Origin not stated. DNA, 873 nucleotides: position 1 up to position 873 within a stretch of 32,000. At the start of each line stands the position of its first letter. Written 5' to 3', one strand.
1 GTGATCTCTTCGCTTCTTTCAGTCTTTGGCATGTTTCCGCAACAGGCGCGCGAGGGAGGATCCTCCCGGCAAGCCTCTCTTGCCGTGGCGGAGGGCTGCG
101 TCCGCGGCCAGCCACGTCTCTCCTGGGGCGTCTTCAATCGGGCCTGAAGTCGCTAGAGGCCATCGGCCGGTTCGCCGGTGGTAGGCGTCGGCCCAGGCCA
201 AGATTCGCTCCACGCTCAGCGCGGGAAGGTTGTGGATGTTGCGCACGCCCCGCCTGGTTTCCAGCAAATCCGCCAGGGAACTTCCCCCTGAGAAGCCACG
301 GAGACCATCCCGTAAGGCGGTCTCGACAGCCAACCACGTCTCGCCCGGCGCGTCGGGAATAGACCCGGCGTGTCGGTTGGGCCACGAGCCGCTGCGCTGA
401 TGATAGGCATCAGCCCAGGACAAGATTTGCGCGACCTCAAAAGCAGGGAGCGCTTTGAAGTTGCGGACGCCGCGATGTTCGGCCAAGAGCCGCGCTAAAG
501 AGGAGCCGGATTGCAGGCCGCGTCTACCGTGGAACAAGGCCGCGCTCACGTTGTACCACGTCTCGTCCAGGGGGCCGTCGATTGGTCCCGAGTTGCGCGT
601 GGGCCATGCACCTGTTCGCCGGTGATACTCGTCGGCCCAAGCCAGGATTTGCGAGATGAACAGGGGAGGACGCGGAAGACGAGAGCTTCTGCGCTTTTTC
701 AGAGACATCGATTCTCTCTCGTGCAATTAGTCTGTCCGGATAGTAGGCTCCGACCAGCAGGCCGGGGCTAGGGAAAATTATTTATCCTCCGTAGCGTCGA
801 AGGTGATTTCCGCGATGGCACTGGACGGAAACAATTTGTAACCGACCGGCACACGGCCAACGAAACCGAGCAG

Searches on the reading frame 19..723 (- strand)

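Call 11: search_protein_families(library=pfam, proteins=[window:19-723:-], max_evalue=0.001)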
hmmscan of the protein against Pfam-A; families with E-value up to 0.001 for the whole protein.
window:19-723:- (234 aa): 1 family
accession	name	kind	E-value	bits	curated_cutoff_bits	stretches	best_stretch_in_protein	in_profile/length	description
PF18460.6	HetR_C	-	0.00019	21.7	27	0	172-186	53-67/79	Heterocyst differentiation regulator C-terminal Hood domain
